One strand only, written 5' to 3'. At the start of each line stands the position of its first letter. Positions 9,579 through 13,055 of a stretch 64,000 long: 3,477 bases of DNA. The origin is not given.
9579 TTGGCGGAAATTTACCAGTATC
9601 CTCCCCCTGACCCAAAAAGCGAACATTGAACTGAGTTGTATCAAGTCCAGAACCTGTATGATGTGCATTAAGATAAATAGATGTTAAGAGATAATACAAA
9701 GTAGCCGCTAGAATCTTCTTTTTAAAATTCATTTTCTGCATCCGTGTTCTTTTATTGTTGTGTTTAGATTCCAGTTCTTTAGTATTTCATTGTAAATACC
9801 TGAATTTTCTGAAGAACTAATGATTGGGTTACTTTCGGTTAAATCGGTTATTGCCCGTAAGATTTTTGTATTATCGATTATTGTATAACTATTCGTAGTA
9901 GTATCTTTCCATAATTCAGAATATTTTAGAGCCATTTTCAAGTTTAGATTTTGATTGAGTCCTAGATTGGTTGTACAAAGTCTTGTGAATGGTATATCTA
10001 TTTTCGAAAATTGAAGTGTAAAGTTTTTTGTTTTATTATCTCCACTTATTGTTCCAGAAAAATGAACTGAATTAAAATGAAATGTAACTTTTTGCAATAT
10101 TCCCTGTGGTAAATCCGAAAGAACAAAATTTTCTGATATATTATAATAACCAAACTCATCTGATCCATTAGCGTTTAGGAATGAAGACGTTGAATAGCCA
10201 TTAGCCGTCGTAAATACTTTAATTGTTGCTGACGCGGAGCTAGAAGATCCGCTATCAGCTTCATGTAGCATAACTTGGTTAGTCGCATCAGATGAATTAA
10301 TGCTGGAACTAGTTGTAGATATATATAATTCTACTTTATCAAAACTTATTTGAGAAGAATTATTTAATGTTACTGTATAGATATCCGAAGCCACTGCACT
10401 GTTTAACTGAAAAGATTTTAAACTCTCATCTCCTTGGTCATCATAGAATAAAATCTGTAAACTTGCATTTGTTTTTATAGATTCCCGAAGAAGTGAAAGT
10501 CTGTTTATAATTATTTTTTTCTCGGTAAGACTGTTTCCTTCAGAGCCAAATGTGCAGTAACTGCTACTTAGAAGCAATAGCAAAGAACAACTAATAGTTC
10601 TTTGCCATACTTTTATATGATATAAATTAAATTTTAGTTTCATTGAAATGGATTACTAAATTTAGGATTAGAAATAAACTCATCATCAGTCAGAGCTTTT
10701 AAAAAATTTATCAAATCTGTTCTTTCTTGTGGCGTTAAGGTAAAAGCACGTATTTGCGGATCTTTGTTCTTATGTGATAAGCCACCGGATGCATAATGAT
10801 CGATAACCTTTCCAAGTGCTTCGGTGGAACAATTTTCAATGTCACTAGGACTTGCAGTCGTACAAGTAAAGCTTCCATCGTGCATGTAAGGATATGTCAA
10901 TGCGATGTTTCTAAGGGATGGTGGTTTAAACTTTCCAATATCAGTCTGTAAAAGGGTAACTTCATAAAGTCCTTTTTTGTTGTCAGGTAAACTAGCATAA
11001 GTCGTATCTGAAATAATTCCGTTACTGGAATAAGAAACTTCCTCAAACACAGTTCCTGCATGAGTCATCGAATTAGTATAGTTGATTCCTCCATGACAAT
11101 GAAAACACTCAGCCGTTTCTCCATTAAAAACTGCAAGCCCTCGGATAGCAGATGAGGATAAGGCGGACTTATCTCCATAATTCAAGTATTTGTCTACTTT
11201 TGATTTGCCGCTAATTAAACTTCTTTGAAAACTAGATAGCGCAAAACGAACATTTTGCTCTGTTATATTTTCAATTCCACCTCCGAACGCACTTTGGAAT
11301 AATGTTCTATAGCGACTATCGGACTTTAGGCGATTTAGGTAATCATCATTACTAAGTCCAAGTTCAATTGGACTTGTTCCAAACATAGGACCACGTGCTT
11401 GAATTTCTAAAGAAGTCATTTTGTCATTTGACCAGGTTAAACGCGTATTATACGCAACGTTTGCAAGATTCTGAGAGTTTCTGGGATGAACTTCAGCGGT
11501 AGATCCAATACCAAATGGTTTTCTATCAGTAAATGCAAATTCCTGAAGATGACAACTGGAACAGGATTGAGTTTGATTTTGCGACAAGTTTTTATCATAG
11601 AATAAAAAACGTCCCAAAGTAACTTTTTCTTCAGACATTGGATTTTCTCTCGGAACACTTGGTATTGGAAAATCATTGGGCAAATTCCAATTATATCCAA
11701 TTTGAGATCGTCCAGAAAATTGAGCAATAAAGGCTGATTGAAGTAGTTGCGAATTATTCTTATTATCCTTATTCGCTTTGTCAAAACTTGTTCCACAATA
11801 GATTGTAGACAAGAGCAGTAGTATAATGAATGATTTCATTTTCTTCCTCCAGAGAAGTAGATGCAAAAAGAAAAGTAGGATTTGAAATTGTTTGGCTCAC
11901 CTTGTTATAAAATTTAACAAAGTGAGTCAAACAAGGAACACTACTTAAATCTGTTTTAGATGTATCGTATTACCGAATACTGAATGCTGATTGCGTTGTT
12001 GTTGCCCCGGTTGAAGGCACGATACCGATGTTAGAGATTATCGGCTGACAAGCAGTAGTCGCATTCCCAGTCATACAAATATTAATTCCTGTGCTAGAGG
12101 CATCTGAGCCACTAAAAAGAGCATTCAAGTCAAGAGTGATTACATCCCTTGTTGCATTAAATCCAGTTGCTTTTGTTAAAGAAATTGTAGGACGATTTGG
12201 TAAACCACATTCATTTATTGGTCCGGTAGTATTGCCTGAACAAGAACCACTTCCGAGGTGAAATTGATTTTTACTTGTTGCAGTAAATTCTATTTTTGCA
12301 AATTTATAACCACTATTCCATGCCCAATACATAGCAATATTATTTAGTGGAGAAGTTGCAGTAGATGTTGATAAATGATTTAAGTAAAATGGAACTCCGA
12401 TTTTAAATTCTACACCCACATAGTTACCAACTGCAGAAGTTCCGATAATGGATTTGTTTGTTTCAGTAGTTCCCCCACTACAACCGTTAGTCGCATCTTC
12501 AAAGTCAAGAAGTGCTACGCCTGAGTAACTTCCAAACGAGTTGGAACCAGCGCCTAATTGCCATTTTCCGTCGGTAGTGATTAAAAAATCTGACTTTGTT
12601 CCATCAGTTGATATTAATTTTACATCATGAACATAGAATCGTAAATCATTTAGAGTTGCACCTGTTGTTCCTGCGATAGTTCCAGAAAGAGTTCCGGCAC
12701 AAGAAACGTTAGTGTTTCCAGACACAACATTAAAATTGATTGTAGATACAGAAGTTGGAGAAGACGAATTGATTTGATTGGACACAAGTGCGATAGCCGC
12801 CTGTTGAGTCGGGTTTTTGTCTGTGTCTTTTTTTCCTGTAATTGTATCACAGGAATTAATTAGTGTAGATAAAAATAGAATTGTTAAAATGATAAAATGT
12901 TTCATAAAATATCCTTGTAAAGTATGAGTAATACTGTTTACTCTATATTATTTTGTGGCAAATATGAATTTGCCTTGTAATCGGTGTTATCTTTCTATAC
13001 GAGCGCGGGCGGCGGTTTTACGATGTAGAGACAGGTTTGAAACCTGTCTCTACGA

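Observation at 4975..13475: Two tandem operons built on one plan: small Cys/His protein, conserved operator, exported metalloprotein genes, outer-membrane barrel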

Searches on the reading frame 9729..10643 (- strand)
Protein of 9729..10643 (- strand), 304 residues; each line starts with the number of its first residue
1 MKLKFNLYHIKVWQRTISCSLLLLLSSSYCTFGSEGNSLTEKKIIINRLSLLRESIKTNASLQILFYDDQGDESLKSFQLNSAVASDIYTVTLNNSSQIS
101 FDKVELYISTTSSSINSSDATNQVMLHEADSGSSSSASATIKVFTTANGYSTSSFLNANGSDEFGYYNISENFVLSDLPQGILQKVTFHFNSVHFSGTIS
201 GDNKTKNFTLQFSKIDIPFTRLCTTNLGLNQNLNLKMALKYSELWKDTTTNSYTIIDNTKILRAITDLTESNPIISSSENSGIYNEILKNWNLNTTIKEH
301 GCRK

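Call 3: search_protein_families(library=pfam, proteins=[window:9729-10643:-], max_evalue=0.1)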
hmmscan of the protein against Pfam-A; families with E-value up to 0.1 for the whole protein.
window:9729-10643:- (304 aa): 1 family
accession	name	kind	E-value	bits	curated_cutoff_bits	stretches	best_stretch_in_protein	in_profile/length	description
PF19866.4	DUF6339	-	0.045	14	23.2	0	230-296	92-157/175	Family of unknown function (DUF6339)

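Call 4: search_protein_families(library=ncbifam, proteins=[window:9729-10643:-], max_evalue=0.1)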
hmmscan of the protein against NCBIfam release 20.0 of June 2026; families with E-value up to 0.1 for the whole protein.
window:9729-10643:- (304 aa): 1 family
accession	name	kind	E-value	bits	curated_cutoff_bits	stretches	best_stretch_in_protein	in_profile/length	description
NF047544.1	AdhsnLsa30Lept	equivalog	6.1e-14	51.8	500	1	21-294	10-280/292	laminin/fibronectin-binding adhesin Lsa30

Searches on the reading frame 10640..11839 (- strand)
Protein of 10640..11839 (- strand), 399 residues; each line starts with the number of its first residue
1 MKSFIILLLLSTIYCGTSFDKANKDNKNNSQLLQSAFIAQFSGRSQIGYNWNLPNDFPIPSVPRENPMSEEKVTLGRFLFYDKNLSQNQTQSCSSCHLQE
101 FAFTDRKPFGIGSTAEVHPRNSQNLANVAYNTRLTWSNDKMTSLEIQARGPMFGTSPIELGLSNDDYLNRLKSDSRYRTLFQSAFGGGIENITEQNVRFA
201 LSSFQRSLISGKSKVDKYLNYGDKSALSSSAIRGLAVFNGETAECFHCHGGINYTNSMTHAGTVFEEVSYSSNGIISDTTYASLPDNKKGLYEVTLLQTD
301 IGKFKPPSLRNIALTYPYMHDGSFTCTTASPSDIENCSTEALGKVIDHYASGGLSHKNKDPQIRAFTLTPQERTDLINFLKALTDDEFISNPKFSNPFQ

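Call 3: search_protein_families(library=pfam, proteins=[window:10640-11839:-], max_evalue=0.1)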
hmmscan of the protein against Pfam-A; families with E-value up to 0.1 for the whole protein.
window:10640-11839:- (399 aa): 5 families
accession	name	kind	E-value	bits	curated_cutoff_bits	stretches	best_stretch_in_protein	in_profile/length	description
PF03150.19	CCP_MauG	-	1.7e-43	149.3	25.6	1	70-220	1-145/149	Di-haem cytochrome c peroxidase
PF00034.26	Cytochrom_C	-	0.00066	21.4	21.3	0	245-383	12-89/90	Cytochrome c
PF09086.16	DUF1924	-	0.0049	17.6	22.5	0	72-102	7-38/96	Domain of unknown function (DUF1924)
PF14522.11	Cytochrome_C7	-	0.0085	16.3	24.8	0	87-104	38-55/67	Cytochrome c7 and related cytochrome c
PF22113.1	Mtrc-MtrF_II-IV_dom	-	0.051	13.5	30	0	87-99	117-129/176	Outer membrane cytochrome MtrC/MtrF-like, domains II/IV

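Call 4: search_protein_families(library=ncbifam, proteins=[window:10640-11839:-], max_evalue=0.1)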
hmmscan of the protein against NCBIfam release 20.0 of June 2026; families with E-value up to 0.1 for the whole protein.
window:10640-11839:- (399 aa): 5 families
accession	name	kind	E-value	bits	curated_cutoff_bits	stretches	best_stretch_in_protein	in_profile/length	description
TIGR04039.1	MXAN_0977_Heme2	hypoth_equivalog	4.3e-129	430.4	362.85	1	62-398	1-336/336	MbnH family di-heme enzyme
TIGR03791.1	TTQ_mauG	equivalog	5.2e-49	167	443.85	1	70-386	3-281/291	tryptophan tryptophylquinone biosynthesis enzyme MauG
TIGR03981.2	SAM_quin_mod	hypoth_equivalog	1.8e-23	83.1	340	2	177-326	213-350/411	His-Xaa-Ser system-associated MauG-like protein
NF052341.1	hydrazine_gamma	equivalog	7.8e-07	28.3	625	1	224-340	190-314/339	hydrazine synthase subunit gamma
NF052342.1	hydrazine_BC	exception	0.00031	19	1250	1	223-349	540-675/690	hydrazine synthase subunit beta-gamma fusion subunit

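Call 33: search_solved_structures(query=window:10640-11839:-, max_evalue=0.00001, show_alignments=1)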
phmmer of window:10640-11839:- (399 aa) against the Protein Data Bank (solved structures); distinct sequences matched with E-value up to 0.00001: 29.
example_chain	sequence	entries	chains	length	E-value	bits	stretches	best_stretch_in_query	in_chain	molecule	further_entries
6e1c_A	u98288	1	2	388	1.5e-79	271.1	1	44-398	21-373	Di-heme enzyme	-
4aao_A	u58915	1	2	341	5.5e-36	127.7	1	60-323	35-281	CYTOCHROME C551 PEROXIDASE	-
4aal_A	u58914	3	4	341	7.5e-36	127.2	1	60-323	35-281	CYTOCHROME C551 PEROXIDASE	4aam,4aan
3hq9_A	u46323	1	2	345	9.9e-33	117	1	63-323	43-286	Cytochrome c551 peroxidase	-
3hq8_A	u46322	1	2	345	6.4e-32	114.3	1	63-323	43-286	Cytochrome c551 peroxidase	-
3hq6_A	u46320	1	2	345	8.1e-32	114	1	63-323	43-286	Cytochrome c551 peroxidase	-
1nml_A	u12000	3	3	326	1.8e-31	112.8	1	60-324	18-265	di-haem cytochrome c peroxidase | Cytochrome c peroxidase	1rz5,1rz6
3hq7_A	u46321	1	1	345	7.7e-31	110.7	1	63-323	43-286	Cytochrome c551 peroxidase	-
2c1u_A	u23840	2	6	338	1.8e-28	102.9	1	63-323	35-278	DI-HAEM CYTOCHROME C PEROXIDASE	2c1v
9qdt_A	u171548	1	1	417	2e-28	102.8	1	56-324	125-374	Probable cytochrome c peroxidase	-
1iqc_A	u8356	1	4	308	4e-28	101.8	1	58-325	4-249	di-heme peroxidase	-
1eb7_A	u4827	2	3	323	1.3e-27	100.1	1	64-323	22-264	CYTOCHROME C551 PEROXIDASE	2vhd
6qkn_A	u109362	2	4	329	1.4e-27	100.1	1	61-324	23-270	Cytochrome-c peroxidase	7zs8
6fu3_A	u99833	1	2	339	1.5e-27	99.9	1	61-324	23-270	Protein CcpR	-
1zzh_A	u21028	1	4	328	3.2e-26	95.6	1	59-325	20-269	cytochrome c peroxidase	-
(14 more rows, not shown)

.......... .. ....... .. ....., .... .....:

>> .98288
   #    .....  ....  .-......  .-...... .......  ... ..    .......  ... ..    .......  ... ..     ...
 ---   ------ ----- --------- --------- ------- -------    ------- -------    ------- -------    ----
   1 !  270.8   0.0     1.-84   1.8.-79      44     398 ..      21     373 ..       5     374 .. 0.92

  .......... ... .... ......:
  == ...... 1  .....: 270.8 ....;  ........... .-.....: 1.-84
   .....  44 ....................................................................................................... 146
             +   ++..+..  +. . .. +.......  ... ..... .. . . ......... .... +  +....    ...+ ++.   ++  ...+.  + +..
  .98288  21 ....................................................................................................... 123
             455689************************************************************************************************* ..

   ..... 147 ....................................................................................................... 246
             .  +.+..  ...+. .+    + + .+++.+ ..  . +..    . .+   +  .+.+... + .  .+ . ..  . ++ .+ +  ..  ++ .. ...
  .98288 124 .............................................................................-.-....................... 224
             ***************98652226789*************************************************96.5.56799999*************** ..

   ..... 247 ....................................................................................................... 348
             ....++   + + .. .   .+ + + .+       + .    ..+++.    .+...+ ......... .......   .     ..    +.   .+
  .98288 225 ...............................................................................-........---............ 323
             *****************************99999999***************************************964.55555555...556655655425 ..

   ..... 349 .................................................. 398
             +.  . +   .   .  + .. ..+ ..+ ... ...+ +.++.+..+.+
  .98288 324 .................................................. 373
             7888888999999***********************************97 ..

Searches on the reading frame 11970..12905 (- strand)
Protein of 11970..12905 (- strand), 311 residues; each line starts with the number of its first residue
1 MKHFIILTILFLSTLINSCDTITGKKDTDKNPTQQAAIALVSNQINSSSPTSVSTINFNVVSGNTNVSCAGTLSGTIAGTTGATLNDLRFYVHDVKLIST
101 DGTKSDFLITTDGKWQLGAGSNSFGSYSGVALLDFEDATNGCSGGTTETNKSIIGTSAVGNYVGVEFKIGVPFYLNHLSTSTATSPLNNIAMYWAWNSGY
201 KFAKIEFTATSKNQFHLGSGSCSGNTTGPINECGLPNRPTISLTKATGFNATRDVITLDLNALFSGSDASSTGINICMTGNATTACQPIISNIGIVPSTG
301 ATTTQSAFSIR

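Call 3: search_protein_families(library=pfam, proteins=[window:11970-12905:-], max_evalue=0.1)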
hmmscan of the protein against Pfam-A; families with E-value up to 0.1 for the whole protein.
window:11970-12905:- (311 aa): 1 family
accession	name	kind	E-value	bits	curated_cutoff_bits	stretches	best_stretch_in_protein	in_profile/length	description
PF20243.3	MbnP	-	5.9e-37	127.8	27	1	55-278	5-188/189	MbnP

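Call 4: search_protein_families(library=ncbifam, proteins=[window:11970-12905:-], max_evalue=0.1)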
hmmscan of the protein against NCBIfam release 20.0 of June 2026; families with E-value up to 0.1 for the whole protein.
window:11970-12905:- (311 aa): 1 family
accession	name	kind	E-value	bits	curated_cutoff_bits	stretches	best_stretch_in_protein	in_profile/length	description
TIGR04052.2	MbnP_like_WxW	equivalog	2.1e-66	223.9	140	1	55-309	3-255/257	MbnP family copper-binding protein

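Call 32: search_solved_structures(query=window:11970-12905:-, max_evalue=0.01, show_alignments=2)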
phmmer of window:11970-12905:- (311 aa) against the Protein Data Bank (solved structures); distinct sequences matched with E-value up to 0.01: 1.
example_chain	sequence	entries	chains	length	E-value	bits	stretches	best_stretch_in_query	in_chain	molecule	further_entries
7l6g_A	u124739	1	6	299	1e-20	77.4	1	54-296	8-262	Metallo-mystery pair system four-Cys motif protein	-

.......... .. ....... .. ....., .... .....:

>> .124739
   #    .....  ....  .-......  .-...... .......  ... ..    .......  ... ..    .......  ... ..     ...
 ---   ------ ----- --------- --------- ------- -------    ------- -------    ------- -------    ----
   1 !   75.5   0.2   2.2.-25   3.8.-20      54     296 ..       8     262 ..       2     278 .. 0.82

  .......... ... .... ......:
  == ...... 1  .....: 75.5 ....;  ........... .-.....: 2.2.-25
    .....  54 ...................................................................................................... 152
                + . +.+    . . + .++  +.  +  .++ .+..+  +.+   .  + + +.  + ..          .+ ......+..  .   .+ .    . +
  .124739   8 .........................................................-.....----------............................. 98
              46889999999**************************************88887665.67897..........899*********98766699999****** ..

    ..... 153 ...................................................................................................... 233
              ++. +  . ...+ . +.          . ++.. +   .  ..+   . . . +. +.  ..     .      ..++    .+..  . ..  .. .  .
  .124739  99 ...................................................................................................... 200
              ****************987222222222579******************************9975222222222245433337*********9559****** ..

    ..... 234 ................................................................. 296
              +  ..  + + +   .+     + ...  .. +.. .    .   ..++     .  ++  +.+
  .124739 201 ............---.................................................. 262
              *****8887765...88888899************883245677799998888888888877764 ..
